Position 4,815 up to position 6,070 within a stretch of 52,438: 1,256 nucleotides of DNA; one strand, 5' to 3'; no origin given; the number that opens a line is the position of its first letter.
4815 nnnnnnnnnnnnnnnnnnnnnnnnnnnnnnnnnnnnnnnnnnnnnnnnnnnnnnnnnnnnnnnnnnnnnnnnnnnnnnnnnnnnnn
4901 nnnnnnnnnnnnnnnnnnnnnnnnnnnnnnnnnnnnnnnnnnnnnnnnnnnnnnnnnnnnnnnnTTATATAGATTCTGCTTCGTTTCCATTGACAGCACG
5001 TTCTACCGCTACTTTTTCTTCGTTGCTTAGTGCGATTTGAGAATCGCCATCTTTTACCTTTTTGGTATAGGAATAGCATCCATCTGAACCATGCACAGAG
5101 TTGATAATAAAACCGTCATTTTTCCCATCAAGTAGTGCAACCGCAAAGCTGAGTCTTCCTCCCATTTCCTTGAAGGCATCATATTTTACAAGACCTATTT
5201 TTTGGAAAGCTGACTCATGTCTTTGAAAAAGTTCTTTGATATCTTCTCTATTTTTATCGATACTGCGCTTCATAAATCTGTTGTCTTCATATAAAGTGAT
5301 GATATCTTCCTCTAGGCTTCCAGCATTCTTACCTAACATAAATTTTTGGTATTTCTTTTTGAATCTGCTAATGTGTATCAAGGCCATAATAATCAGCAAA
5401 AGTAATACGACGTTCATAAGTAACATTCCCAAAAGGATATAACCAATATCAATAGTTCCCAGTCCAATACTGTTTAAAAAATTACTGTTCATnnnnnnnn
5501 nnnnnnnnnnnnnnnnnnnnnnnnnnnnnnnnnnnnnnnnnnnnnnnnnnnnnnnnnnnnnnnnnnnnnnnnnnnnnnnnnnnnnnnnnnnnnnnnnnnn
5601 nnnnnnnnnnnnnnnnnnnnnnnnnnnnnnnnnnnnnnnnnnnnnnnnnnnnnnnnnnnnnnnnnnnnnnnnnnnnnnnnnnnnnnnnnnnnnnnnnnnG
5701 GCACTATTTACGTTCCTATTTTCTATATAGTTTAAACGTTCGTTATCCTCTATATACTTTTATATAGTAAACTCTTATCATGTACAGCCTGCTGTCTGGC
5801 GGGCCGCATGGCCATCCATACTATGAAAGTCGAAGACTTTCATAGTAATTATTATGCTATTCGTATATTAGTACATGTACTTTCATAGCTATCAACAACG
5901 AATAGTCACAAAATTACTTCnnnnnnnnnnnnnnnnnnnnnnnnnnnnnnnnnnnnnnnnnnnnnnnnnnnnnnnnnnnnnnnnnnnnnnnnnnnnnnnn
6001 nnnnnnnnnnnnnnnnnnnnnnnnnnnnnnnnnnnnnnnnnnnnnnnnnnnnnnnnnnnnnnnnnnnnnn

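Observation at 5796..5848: Three copies of a ~50-bp element with conserved ATGGCC box and a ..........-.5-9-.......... palindrome, always 5' of minus-strand genes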

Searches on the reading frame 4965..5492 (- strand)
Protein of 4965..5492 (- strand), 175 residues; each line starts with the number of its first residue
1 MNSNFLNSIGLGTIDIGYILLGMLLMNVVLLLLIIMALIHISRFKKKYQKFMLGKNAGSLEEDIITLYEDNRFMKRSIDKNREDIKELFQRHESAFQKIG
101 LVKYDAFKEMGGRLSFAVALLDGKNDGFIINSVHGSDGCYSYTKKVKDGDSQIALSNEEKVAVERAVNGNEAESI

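Call 14: search_protein_families(library=pfam, proteins=[window:4965-5492:-])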
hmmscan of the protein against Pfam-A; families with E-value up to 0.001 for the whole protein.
window:4965-5492:- (175 aa): 1 family
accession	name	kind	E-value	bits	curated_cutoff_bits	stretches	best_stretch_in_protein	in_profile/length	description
PF14584.11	DUF4446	-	3.8e-52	176.7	27.4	1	18-166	1-149/150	Protein of unknown function (DUF4446)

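Call 23: find_homologous_proteins(query=window:4965-5492:-)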
Query window:4965-5492:- (175 aa): 1051 proteins with E <= 0.001 among 1121 candidates; the best 120 are listed.
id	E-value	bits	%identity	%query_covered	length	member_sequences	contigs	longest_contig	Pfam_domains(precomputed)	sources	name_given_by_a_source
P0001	1.1e-105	368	99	100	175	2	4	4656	PF14584.12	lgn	-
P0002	5.4e-104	363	98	100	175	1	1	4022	PF14584.12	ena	-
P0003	2.2e-84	299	78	99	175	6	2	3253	PF14584.12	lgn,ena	-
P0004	4.0e-83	295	76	99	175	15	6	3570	PF14584.12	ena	-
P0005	5.2e-83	295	76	100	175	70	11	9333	PF14584.12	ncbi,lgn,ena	-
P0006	8.3e-83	294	76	99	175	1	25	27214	PF14584.12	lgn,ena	-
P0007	1.1e-82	294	76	99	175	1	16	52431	PF14584.12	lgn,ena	-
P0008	1.2e-82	293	75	100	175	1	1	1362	PF14584.12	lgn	-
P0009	1.2e-82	293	75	100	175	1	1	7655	PF14584.12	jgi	-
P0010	2.3e-82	293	75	100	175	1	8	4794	PF14584.12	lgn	-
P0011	4.2e-82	292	78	99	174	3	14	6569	PF14584.12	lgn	-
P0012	4.5e-82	292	74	100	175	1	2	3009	PF14584.12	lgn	-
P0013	4.9e-82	291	74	100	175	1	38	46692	PF14584.12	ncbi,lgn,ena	-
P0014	5.5e-82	291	75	99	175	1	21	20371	PF14584.12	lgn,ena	-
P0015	6.6e-82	291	75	100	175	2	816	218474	PF14584.12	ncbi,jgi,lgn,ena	ncbi:MAG: DUF4446 family protein [Lachnospiraceae bacterium]|jgi:hypothetical protein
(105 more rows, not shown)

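Call 24: find_encoding_contigs(protein=P0001, flank=3000, max_places=6)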
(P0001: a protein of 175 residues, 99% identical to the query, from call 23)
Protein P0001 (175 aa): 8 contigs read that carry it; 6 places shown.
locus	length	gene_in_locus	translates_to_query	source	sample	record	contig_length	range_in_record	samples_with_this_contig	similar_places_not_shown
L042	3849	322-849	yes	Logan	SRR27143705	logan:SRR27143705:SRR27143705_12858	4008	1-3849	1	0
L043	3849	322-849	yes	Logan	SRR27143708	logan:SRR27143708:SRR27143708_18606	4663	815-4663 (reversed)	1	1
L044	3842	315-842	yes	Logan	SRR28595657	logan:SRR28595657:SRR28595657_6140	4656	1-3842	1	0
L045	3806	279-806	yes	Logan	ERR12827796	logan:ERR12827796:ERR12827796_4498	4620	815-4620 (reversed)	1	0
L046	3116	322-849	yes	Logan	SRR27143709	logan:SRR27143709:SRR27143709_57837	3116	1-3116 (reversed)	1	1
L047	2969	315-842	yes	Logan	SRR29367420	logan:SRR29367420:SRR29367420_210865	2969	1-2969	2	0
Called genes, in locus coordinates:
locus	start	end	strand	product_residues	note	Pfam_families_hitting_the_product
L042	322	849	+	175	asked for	PF14584:DUF4446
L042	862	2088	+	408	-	PF13487:HD_5, PF01966:HD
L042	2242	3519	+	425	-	PF02403:Seryl_tRNA_N, PF00587:tRNA-synt_2b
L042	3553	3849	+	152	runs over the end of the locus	?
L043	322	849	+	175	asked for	PF14584:DUF4446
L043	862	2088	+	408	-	PF13487:HD_5, PF01966:HD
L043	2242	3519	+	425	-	PF02403:Seryl_tRNA_N, PF00587:tRNA-synt_2b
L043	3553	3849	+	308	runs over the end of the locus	PF12997:DUF3881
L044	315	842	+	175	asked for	PF14584:DUF4446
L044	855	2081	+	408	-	PF13487:HD_5, PF01966:HD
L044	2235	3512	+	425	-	PF02403:Seryl_tRNA_N, PF00587:tRNA-synt_2b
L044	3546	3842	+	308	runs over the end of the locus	PF12997:DUF3881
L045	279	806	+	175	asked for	PF14584:DUF4446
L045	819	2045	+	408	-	PF13487:HD_5, PF01966:HD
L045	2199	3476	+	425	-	PF02403:Seryl_tRNA_N, PF00587:tRNA-synt_2b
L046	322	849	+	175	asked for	PF14584:DUF4446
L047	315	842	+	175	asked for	PF14584:DUF4446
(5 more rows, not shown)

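Call 25: find_encoding_contigs(protein=P0002, flank=3000, max_places=4)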
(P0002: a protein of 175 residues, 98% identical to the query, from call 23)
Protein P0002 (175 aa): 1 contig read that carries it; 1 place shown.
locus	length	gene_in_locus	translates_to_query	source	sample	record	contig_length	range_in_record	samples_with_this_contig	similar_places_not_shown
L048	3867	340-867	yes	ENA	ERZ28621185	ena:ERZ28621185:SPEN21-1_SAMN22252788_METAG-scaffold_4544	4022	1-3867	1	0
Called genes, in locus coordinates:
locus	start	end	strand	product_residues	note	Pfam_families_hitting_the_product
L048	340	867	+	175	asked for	PF14584:DUF4446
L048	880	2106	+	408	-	PF13487:HD_5, PF01966:HD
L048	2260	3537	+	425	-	PF02403:Seryl_tRNA_N, PF00587:tRNA-synt_2b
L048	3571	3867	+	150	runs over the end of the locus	?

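Call 27: find_encoding_contigs(protein=P0015, flank=10000, max_places=3)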
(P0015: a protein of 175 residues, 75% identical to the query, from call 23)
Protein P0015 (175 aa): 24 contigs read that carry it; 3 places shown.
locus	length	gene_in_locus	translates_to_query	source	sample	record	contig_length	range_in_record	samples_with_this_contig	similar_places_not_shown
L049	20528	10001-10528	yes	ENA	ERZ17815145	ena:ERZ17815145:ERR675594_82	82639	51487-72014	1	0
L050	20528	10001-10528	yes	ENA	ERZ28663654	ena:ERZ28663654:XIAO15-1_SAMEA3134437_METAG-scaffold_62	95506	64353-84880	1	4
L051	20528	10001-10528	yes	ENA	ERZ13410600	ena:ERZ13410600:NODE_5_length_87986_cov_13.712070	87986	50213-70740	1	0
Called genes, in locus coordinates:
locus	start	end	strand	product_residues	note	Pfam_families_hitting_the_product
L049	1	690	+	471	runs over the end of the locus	PF10396:TrmE_N, PF12631:MnmE_helical, PF00025:Arf, PF00071:Ras (weak), PF01926:MMR_HSR1, PF02421:FeoB_N, PF04548:AIG1 (weak), PF04670:Gtr1_RagA (weak), +2 more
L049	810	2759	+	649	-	PF01134:GIDA, PF12831:FAD_oxidored (weak), PF21680:GIDA_C_1st, PF13932:SAM_GIDA_C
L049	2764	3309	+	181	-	PF20357:DUF6652 (faint)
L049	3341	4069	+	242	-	PF02527:GidB, PF13847:Methyltransf_31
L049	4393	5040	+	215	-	PF07730:HisKA_3, PF02518:HATPase_c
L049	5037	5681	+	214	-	PF00072:Response_reg, PF00196:GerE, PF08281:Sigma70_r4_2 (faint)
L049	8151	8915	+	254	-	PF00142:Fer4_NifH, PF01656:CbiA, PF02374:ArsA_ATPase (weak), PF06564:CBP_BcsQ, PF09140:MipZ, PF10609:ParA, PF13614:AAA_31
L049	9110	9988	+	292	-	PF02195:ParB_N, PF17762:HTH_ParB, PF23552:ParB_C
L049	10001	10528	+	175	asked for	PF14584:DUF4446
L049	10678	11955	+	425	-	PF13487:HD_5, PF01966:HD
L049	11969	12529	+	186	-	-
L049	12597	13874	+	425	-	PF02403:Seryl_tRNA_N, PF00587:tRNA-synt_2b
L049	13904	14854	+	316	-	PF12997:DUF3881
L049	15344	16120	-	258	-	PF00589:Phage_integrase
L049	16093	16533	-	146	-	PF13102:Phage_int_SAM_5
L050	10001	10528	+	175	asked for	PF14584:DUF4446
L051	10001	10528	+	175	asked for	PF14584:DUF4446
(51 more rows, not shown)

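Call 28: find_encoding_contigs(protein=P0003, flank=3000, max_places=3)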
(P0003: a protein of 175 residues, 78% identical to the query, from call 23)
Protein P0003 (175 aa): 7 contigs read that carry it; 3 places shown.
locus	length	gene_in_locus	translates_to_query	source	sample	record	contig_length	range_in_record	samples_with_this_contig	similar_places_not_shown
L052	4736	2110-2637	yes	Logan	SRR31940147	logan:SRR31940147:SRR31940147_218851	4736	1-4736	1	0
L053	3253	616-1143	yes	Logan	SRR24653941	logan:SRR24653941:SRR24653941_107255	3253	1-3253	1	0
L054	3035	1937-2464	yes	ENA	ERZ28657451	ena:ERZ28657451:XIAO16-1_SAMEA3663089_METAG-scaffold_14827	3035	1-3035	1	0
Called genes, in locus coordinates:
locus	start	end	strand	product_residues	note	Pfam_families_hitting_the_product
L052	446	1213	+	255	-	PF00142:Fer4_NifH, PF01656:CbiA, PF02374:ArsA_ATPase (weak), PF06564:CBP_BcsQ, PF09140:MipZ, PF10609:ParA, PF13614:AAA_31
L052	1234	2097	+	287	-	PF02195:ParB_N, PF17762:HTH_ParB, PF23552:ParB_C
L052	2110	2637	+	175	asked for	PF14584:DUF4446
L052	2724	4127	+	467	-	PF13487:HD_5, PF01966:HD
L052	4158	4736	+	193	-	?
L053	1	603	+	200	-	?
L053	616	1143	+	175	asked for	PF14584:DUF4446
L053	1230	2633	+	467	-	PF13487:HD_5, PF01966:HD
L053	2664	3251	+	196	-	?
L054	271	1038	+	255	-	PF00142:Fer4_NifH, PF01656:CbiA, PF02374:ArsA_ATPase (weak), PF06564:CBP_BcsQ, PF09140:MipZ, PF10609:ParA, PF13614:AAA_31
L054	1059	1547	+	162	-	-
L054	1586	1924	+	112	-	PF17762:HTH_ParB, PF23552:ParB_C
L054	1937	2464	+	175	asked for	PF14584:DUF4446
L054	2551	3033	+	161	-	?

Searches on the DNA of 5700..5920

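Call 20: search_rna_families(source=window, start=5700, end=5920, threshold=evalue, max_evalue=10)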
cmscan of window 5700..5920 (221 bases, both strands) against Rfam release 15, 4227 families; matches with E-value up to 10: 5.
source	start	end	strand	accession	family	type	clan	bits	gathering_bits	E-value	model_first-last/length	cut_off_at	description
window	5820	5847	+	RF04033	mir-8512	Gene; miRNA;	-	17.9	90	0.17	10-52/61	no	mir-8512 microRNA precursor family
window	5819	5846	-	RF04033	mir-8512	Gene; miRNA;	-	17.6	90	0.21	10-52/61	no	mir-8512 microRNA precursor family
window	5813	5857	+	RF01353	CRISPR-DR44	Gene; CRISPR;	-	17.2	35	3.2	1-28/28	no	CRISPR RNA direct repeat element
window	5819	5847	+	RF04255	MIR8001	Gene; miRNA;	-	15.3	90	2.5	9-57/67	no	MIR8001 microRNA precursor family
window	5818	5848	-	RF04195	MIR6217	Gene; miRNA;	-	10.5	110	4.5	1-228/228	no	MIR6217 microRNA precursor family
